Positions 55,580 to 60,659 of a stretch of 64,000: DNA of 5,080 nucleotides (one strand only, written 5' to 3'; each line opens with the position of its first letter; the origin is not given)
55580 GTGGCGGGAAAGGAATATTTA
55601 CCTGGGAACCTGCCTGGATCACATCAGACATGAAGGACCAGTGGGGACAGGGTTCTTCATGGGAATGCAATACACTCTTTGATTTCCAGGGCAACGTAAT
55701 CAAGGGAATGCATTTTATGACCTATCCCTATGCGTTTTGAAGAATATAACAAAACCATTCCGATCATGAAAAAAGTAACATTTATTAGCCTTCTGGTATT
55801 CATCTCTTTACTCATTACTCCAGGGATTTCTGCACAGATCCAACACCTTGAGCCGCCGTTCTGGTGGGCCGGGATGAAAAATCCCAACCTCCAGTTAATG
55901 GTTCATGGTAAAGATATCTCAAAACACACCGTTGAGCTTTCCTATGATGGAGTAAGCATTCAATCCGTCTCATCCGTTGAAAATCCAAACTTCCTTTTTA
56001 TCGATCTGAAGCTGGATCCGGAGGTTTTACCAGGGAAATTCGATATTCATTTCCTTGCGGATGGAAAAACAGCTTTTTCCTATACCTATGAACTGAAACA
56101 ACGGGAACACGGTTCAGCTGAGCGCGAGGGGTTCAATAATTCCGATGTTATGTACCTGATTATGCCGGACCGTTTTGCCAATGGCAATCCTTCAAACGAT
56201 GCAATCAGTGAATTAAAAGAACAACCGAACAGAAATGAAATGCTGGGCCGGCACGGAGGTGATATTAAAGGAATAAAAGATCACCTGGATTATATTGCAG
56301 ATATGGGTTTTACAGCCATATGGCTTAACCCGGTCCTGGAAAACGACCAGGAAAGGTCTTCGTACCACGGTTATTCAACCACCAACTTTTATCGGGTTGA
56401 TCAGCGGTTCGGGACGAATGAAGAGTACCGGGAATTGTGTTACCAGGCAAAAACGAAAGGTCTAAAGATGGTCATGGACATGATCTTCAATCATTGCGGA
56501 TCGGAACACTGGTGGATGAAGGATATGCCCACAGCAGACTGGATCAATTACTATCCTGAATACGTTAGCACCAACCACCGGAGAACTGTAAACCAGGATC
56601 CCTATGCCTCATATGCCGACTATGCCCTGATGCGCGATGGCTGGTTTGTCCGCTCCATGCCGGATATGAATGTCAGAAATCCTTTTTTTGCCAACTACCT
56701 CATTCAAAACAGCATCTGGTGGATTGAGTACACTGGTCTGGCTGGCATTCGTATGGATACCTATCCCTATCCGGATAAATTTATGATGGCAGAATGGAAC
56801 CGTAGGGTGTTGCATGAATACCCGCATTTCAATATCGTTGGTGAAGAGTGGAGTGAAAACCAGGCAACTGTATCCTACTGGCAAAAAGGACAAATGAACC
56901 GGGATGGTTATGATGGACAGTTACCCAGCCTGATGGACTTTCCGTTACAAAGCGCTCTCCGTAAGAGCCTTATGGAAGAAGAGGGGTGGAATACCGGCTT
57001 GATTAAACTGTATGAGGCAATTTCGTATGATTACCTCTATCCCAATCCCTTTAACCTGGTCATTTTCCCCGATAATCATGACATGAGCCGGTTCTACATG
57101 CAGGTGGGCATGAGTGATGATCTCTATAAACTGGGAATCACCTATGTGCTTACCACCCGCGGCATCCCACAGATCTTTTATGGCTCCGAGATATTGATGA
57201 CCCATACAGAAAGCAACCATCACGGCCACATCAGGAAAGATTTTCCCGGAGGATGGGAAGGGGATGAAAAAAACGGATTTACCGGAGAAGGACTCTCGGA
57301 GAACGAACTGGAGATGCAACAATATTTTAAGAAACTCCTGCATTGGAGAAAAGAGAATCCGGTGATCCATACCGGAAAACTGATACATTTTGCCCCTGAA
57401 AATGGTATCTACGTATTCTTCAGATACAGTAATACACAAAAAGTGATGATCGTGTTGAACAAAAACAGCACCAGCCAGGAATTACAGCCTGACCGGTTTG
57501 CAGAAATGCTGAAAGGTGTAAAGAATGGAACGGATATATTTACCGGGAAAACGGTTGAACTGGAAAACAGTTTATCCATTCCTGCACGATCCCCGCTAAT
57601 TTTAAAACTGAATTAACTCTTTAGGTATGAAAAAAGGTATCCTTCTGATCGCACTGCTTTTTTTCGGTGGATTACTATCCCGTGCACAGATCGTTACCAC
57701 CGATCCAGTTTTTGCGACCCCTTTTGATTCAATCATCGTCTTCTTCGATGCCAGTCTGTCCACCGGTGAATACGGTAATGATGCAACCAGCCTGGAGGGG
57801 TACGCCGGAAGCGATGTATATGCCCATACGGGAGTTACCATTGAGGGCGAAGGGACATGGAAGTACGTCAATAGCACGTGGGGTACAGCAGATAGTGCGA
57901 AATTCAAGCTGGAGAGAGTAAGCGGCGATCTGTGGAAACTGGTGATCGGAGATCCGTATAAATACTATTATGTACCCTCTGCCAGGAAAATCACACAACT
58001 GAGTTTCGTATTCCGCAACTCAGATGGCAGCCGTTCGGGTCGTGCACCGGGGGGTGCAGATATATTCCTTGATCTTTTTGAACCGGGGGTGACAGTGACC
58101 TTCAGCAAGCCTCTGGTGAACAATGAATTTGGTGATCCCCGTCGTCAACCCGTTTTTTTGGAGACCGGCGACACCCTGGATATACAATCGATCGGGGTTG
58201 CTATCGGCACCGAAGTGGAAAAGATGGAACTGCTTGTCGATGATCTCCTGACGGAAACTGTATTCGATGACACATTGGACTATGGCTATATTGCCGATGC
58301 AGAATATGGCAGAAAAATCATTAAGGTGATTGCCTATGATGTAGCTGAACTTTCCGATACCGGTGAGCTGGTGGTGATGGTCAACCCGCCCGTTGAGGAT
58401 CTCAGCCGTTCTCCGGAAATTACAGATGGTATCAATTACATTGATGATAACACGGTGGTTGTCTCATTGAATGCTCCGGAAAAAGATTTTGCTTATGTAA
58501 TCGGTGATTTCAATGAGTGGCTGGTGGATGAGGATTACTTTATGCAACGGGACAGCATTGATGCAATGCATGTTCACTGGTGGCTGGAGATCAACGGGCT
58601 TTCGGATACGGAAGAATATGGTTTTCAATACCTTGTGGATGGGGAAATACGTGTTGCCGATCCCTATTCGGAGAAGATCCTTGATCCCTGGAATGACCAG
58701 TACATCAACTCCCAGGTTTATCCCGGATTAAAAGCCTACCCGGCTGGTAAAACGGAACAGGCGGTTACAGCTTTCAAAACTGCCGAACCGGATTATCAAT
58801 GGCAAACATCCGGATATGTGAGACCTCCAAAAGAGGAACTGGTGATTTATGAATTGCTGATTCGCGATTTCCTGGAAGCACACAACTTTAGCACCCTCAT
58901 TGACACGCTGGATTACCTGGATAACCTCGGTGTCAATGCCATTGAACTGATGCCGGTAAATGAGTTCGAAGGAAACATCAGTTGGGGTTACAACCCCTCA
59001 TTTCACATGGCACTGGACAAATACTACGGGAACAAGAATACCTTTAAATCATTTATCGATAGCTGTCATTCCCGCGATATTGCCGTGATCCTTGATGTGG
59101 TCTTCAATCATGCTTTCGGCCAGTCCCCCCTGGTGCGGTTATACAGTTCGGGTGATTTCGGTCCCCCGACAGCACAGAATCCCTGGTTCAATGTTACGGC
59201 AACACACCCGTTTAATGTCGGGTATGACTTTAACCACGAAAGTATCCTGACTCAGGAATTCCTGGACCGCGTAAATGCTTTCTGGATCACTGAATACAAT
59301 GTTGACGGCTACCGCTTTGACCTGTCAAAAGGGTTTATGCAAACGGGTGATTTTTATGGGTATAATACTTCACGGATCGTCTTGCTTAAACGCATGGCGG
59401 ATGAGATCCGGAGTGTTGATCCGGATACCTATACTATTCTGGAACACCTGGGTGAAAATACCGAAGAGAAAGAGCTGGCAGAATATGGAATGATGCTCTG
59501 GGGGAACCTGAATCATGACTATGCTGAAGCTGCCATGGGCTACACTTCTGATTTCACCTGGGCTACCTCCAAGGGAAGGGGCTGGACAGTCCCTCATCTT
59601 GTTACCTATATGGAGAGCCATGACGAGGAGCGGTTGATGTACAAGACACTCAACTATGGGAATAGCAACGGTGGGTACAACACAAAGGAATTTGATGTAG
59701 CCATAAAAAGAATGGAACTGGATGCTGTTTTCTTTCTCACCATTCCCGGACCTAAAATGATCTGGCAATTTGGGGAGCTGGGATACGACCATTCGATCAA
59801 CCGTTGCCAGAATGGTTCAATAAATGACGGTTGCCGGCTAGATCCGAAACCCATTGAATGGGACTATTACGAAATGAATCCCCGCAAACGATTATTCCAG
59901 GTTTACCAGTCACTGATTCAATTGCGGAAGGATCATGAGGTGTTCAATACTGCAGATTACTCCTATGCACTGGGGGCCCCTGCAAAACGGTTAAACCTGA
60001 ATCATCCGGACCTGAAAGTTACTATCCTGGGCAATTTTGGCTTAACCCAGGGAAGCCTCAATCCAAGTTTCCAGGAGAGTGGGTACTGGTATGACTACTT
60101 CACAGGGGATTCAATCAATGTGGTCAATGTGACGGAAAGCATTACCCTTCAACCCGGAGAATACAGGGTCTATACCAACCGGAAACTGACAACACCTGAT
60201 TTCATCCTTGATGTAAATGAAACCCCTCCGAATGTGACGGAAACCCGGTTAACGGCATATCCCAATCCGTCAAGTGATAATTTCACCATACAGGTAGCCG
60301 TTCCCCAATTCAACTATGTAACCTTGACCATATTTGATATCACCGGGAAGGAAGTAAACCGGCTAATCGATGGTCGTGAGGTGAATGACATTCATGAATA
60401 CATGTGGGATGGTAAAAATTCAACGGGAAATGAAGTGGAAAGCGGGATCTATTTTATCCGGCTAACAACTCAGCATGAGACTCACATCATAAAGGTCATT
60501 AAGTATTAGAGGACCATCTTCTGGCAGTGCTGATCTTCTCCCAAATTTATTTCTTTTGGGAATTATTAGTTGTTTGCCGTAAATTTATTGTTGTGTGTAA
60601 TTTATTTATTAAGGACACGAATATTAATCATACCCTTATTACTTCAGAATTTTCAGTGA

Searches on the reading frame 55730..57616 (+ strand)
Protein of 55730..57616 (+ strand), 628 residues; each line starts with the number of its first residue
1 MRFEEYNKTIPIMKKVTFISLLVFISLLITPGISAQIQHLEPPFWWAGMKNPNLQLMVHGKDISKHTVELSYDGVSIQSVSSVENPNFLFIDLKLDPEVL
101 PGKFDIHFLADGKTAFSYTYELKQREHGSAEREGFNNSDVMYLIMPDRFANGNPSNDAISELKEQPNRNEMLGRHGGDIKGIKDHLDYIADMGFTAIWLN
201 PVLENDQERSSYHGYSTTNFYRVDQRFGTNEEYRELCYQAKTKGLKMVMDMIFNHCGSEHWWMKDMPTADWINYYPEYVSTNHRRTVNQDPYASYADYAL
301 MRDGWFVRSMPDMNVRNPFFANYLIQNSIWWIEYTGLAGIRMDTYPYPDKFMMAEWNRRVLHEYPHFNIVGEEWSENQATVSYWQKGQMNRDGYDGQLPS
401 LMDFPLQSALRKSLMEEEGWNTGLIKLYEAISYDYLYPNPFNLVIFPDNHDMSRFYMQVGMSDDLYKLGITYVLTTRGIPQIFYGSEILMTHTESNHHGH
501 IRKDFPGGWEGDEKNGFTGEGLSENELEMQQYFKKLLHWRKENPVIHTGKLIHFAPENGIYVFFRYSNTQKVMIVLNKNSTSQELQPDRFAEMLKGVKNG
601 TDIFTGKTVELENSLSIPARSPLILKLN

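Call 53: search_protein_families(library=ncbifam, proteins=[window:55730-57616:+], max_evalue=1e-8)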
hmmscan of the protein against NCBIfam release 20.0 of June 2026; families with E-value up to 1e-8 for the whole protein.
window:55730-57616:+ (628 aa): 27 families (the best 25 are shown)
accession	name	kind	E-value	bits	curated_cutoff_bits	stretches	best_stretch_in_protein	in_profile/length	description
NF008051.0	PRK10785.1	equivalog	1.5e-42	145.7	568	2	136-267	119-262/607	maltodextrin glucosidase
NF041090.1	Cyc-maltodext_AglB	equivalog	1e-35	123.5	540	1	137-627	6-456/470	cyclomaltodextrinase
NF007051.0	PRK09505.1-1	equivalog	3.7e-30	104.6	864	1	135-258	196-328/686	alpha-amylase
TIGR02403.1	trehalose_treC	equivalog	1.2e-29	103.4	799.05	1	173-343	20-193/544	alpha,alpha-phosphotrehalase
NF007059.0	PRK09505.2-4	equivalog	4.7e-26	91.3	865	1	139-259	189-319/683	alpha-amylase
NF011083.0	PRK14510.1-2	equivalog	6.1e-26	90.2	1322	1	175-606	218-643/1186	bifunctional glycogen debranching protein GlgX/4-alpha-glucanotransferase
NF051899.1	BetGalacBglAAgro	equivalog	7.8e-26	90.6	900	1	176-347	24-201/537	beta-galactosidase BglA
NF007060.0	PRK09505.2-5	equivalog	2.2e-25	88.8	790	1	135-259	192-325/690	alpha-amylase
NF007057.0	PRK09505.2-2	equivalog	2.1e-24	85.7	931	1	136-258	196-328/694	alpha-amylase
NF007053.0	PRK09505.1-3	equivalog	6.3e-23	80.8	1269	1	137-259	190-321/687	alpha-amylase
NF041321.1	Alpha-amyl_MalA_Halo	equivalog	7.3e-23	80.8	875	1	180-276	282-375/666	alpha-amylase MalA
NF008183.0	PRK10933.1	subfamily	2e-22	79.6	535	1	173-289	26-147/551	alpha,alpha-phosphotrehalase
NF007052.0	PRK09505.1-2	equivalog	9e-22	77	749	1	136-258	187-318/677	alpha-amylase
TIGR02456.1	treS_nterm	equivalog_domain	1.6e-21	76.5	678.35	1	177-347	25-201/539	maltose alpha-D-glucosyltransferase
NF007058.0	PRK09505.2-3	equivalog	7.4e-20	70.6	897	1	140-258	211-339/742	alpha-amylase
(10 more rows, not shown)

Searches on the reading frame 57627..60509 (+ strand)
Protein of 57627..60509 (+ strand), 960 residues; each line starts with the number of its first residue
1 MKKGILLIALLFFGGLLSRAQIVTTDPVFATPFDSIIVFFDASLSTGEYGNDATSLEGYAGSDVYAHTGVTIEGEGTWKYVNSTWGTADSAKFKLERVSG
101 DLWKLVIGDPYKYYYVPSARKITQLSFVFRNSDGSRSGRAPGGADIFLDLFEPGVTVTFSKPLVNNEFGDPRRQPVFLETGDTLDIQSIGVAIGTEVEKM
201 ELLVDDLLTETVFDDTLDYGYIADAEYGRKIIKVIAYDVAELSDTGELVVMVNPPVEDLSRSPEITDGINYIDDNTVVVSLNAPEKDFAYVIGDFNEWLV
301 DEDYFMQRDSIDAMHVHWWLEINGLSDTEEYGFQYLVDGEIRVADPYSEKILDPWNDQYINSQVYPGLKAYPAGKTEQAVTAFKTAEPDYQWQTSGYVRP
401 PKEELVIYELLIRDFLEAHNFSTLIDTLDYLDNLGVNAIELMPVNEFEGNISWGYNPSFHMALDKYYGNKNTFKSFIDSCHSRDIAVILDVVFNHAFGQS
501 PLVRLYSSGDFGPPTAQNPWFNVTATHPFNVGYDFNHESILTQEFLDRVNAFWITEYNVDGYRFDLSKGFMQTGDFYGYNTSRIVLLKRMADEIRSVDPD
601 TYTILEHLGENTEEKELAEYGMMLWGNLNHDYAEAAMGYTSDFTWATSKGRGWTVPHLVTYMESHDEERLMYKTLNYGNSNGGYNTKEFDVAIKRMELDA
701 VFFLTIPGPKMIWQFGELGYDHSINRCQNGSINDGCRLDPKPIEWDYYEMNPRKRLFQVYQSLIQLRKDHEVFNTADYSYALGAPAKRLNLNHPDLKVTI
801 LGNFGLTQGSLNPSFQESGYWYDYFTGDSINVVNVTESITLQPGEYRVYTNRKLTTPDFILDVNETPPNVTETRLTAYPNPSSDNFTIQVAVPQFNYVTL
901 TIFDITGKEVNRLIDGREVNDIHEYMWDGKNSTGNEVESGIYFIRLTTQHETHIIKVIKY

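Call 53: search_protein_families(library=ncbifam, proteins=[window:57627-60509:+], max_evalue=1e-8)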
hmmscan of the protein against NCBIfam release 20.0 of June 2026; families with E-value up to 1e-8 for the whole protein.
window:57627-60509:+ (960 aa): 18 families
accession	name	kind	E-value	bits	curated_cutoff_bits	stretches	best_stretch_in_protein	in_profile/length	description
TIGR02402.1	trehalose_TreZ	equivalog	3.5e-41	141.1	538.8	1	386-571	76-251/545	malto-oligosyltrehalose trehalohydrolase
NF003811.1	PRK05402.1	equivalog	2.1e-23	82.8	741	1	276-565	30-301/619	1,4-alpha-glucan branching protein GlgB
NF008967.0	PRK12313.1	equivalog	2.5e-21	75.7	577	1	275-566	38-310/633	1,4-alpha-glucan branching protein GlgB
TIGR02100.1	glgX_debranch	equivalog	2.2e-20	72.3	640.9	1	378-569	128-345/688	glycogen debranching protein GlgX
TIGR02104.1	pulA_typeI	equivalog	1.1e-19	69.9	504.5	1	426-566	168-320/605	type I pullulanase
TIGR01515.1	branching_enzym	equivalog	1.4e-17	63.5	463.95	1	279-566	32-291/607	1,4-alpha-glucan branching enzyme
NF008183.0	PRK10933.1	subfamily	3.5e-15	55.7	535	1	421-499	32-109/551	alpha,alpha-phosphotrehalase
NF041321.1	Alpha-amyl_MalA_Halo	equivalog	3.6e-15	55.4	875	1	384-504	237-363/666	alpha-amylase MalA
TIGR02403.1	trehalose_treC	equivalog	3.9e-14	52.2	799.05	1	420-497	25-101/544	alpha,alpha-phosphotrehalase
NF041090.1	Cyc-maltodext_AglB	equivalog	4.4e-14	52.2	540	1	422-778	65-377/470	cyclomaltodextrinase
TIGR02102.1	pullulan_Gpos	equivalog_domain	6.4e-13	47.4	1042.25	1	312-566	366-643/1113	pullulanase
TIGR02456.1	treS_nterm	equivalog_domain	7.6e-13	47.8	678.35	1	405-502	6-107/539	maltose alpha-D-glucosyltransferase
NF008051.0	PRK10785.1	equivalog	2.1e-12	46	568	1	425-773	182-526/607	maltodextrin glucosidase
NF002983.0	PRK03705.1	equivalog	2.9e-12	45.4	901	1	386-576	132-347/658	glycogen debranching protein GlgX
NF009221.0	PRK12568.1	equivalog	2.5e-11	42.4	1270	1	419-496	281-359/745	1,4-alpha-glucan branching enzyme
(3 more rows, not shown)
